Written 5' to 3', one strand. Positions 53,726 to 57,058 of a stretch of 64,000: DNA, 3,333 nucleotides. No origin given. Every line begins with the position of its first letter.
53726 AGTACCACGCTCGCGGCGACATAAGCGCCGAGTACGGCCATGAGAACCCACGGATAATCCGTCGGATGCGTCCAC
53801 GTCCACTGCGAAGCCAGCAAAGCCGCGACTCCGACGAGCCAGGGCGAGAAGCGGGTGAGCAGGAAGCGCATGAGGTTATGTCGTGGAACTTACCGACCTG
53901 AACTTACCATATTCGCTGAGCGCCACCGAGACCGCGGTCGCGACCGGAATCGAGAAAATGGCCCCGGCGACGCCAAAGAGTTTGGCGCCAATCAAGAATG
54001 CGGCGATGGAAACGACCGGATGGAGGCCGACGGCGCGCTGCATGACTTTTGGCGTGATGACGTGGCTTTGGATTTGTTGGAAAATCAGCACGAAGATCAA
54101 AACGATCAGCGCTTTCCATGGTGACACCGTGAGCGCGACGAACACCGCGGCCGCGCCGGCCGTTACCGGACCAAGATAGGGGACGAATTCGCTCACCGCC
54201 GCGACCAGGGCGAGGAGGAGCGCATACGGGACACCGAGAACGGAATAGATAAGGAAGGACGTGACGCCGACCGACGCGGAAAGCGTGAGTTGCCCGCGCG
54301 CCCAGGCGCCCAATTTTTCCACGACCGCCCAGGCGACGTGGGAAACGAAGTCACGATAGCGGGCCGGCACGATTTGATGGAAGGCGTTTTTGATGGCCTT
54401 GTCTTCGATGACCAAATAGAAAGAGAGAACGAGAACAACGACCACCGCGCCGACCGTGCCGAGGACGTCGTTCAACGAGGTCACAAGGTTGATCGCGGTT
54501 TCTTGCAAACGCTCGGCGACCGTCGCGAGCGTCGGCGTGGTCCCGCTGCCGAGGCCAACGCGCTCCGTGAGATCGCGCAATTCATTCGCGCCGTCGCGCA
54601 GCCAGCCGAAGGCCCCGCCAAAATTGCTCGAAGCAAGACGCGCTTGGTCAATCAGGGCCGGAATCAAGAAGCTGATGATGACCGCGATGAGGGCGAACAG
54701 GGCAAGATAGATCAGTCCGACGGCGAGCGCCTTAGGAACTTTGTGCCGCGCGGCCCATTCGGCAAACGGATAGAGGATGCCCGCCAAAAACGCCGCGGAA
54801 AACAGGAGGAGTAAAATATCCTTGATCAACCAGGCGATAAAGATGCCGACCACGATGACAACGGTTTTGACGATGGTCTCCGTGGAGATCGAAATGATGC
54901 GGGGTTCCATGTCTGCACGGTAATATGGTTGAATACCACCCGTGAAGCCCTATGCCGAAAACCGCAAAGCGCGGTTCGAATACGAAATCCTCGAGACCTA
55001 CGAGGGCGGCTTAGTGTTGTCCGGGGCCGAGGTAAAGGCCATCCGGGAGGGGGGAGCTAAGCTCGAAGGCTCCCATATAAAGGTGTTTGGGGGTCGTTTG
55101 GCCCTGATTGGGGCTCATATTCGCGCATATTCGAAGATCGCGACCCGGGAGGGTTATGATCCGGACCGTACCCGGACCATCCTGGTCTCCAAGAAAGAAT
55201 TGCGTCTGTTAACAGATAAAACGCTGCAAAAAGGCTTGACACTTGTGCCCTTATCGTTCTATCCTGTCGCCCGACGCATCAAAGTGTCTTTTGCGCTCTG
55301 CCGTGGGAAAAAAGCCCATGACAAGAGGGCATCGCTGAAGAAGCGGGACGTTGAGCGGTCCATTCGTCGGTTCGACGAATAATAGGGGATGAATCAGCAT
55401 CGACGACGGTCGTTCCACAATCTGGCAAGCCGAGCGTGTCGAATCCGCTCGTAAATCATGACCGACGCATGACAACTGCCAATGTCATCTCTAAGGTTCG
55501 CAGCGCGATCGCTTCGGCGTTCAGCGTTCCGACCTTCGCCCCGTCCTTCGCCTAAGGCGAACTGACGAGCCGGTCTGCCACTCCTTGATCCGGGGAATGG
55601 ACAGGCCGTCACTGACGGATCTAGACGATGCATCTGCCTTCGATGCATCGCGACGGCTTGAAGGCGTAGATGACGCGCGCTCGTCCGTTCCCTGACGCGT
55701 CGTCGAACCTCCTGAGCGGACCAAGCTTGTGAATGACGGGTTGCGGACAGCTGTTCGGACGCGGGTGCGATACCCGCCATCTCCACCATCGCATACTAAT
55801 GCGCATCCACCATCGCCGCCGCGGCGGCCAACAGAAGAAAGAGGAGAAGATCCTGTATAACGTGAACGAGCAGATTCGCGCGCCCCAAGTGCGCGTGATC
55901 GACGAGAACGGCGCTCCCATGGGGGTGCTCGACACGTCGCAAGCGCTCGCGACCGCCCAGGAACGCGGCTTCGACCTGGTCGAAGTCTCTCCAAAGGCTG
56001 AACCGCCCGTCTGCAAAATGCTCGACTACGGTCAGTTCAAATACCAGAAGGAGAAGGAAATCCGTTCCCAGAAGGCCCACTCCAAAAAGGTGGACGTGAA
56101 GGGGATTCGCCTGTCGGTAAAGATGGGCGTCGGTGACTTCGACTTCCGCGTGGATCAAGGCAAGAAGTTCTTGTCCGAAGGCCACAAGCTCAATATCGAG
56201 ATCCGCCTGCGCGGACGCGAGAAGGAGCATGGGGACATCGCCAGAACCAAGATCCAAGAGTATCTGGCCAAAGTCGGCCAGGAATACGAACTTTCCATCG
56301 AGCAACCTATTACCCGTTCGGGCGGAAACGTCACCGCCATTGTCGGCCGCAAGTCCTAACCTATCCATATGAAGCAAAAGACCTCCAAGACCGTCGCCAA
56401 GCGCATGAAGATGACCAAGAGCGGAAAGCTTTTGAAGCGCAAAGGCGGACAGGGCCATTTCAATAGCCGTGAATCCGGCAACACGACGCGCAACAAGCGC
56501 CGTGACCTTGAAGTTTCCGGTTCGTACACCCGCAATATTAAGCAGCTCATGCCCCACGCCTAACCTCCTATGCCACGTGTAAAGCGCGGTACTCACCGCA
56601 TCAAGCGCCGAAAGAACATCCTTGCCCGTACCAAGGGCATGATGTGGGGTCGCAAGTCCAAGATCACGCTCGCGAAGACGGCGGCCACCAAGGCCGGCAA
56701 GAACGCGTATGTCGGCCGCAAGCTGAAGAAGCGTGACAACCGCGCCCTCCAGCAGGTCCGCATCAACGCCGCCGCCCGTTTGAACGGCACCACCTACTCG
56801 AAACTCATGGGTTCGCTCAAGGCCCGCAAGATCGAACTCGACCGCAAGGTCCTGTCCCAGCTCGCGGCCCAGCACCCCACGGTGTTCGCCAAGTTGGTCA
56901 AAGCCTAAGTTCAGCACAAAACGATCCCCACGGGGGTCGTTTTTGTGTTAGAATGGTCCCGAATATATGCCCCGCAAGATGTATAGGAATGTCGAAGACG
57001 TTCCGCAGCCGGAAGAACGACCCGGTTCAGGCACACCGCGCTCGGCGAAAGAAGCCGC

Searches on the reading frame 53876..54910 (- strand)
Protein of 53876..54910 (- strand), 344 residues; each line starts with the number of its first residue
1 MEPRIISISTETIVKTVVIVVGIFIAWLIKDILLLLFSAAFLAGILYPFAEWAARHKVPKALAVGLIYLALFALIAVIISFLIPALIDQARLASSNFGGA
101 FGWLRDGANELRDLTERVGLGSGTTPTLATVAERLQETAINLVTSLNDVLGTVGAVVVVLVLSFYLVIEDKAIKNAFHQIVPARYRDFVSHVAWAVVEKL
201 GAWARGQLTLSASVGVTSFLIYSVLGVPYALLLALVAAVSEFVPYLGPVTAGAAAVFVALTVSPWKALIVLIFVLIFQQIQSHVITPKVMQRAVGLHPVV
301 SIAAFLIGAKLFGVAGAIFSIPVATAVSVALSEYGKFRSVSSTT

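Call 12: search_protein_families(library=pfam, proteins=[window:53876-54910:-])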
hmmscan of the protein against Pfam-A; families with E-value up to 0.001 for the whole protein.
window:53876-54910:- (344 aa): 1 family
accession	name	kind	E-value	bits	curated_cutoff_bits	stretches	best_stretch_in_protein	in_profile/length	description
PF01594.21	AI-2E_transport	-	3.8e-60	204.2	34.3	1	17-334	6-326/327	AI-2E family transporter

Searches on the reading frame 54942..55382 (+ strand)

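Call 12: search_protein_families(library=pfam, proteins=[window:54942-55382:+])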
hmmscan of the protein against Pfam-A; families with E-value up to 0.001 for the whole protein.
window:54942-55382:+ (146 aa): 1 family
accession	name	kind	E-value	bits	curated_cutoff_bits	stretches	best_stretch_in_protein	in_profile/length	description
PF01668.23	SmpB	-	1.6e-44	151.8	27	1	5-143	2-139/143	SmpB protein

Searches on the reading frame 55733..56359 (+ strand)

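Call 12: search_protein_families(library=pfam, proteins=[window:55733-56359:+])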
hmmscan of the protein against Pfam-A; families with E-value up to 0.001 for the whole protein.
window:55733-56359:+ (208 aa): 2 families
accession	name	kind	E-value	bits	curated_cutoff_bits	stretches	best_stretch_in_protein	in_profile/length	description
PF05198.21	IF3_N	-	9e-30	103.1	26.9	1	44-111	1-68/70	Translation initiation factor IF-3, N-terminal domain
PF00707.27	IF3_C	-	2e-14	53.7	34.8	1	120-205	1-84/86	Translation initiation factor IF-3, C-terminal domain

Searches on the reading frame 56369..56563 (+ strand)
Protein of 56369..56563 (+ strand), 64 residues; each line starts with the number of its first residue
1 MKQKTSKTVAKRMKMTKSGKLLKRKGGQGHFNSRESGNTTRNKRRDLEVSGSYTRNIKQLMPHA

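Call 12: search_protein_families(library=pfam, proteins=[window:56369-56563:+])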
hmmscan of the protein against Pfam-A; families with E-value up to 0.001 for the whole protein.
window:56369-56563:+ (64 aa): 1 family
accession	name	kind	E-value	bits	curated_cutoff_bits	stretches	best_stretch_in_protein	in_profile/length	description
PF01632.24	Ribosomal_L35p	-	3.6e-10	40.6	28.9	1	2-61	2-61/61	Ribosomal protein L35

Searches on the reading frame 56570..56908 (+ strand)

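Call 12: search_protein_families(library=pfam, proteins=[window:56570-56908:+])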
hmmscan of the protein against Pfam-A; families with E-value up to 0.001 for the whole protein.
window:56570-56908:+ (112 aa): 1 family
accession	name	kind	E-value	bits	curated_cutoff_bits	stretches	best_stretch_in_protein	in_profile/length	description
PF00453.23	Ribosomal_L20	-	3e-31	108.2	30.8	1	3-109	1-107/107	Ribosomal protein L20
